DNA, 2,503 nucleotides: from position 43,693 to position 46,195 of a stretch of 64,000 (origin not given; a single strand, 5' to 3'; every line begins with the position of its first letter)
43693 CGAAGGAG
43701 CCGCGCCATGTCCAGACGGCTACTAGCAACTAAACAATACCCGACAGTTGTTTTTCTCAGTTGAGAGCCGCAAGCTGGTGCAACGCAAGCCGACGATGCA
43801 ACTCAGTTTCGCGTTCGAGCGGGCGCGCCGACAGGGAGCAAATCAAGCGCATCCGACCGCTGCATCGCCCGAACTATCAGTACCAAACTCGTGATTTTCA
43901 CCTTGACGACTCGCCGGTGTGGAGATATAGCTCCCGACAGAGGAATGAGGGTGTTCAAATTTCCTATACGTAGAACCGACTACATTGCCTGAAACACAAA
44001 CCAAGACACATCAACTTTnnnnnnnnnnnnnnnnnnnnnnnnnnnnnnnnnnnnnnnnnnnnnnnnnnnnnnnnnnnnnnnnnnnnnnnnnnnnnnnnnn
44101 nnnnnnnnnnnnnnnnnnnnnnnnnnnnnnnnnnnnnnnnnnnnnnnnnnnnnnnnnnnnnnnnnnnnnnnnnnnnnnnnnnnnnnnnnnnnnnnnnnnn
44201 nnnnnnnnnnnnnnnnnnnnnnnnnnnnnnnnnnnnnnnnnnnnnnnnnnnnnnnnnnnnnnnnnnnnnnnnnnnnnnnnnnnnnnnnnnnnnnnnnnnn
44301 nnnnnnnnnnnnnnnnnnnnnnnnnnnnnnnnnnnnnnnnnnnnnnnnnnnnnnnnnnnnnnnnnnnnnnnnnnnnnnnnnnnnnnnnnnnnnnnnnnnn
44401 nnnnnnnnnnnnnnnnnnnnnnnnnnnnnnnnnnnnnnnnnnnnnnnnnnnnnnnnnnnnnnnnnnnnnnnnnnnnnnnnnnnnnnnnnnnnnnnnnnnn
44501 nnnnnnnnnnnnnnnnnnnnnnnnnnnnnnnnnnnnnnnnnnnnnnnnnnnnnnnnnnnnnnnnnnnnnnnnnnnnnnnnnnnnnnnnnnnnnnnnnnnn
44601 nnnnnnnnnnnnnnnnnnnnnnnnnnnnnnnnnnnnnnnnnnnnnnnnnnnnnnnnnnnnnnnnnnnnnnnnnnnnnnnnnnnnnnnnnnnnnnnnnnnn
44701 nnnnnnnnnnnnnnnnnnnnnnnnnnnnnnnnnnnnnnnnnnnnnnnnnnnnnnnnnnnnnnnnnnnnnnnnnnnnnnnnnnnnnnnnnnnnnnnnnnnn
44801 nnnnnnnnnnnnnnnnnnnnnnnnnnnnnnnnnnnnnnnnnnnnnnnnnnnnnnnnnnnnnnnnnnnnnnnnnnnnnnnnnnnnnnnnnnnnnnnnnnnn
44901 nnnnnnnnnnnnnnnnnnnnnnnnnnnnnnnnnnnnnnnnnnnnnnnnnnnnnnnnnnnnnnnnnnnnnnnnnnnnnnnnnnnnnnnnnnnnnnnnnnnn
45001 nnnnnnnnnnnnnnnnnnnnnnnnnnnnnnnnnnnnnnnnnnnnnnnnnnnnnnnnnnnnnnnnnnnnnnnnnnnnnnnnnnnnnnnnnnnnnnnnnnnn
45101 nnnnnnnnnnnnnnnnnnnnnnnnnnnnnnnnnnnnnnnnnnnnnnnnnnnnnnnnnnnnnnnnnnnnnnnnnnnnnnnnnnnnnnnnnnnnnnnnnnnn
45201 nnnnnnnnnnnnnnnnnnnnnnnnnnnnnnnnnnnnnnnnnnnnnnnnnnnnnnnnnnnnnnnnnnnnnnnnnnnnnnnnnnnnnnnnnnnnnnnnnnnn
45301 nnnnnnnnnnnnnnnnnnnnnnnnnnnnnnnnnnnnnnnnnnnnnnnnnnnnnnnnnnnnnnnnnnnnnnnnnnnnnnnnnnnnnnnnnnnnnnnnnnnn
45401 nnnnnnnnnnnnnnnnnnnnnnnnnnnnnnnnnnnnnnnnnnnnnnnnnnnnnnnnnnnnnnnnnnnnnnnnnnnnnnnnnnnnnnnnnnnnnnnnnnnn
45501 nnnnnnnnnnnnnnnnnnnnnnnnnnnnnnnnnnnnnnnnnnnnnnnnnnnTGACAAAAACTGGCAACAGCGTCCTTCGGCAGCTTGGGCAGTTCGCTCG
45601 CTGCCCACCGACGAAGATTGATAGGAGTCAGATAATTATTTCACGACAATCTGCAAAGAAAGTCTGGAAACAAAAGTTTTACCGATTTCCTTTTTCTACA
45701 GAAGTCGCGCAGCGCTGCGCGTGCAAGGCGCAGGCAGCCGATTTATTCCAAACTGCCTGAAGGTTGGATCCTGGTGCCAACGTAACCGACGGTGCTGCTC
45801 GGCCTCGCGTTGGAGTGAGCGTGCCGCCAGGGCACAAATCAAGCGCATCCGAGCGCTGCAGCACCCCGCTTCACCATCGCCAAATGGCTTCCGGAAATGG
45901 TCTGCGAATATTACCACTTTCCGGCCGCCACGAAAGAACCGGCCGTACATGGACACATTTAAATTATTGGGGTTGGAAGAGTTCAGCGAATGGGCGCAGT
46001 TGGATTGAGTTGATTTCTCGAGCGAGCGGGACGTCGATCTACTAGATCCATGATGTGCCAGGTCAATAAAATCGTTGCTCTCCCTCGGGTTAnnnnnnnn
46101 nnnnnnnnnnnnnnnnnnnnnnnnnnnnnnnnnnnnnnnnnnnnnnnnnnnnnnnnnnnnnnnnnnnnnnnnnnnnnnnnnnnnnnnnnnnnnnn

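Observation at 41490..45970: Four-copy modular repeat family with a highly conserved 45-nt core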

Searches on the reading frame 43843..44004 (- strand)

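Call 64: search_protein_families(library=pfam, proteins=[window:43843-44004:-], max_evalue=1)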
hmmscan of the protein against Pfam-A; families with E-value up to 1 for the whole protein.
window:43843-44004:- (53 aa): 1 family
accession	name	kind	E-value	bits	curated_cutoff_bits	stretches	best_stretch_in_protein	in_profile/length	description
PF17212.9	Tube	-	0.28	11.6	22.3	1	12-44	111-143/169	Tail tubular protein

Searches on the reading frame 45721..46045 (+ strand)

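Call 64: search_protein_families(library=pfam, proteins=[window:45721-46008:+, window:45764-46045:+], max_evalue=1)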
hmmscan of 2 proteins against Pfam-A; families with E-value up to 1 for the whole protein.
window:45721-46008:+ (95 aa): 1 family
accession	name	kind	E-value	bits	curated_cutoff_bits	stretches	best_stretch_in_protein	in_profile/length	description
PF11703.13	UPF0506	-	0.021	15.6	23.2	1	11-28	34-51/59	UPF0506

window:45764-46045:+ (93 aa): 0 families
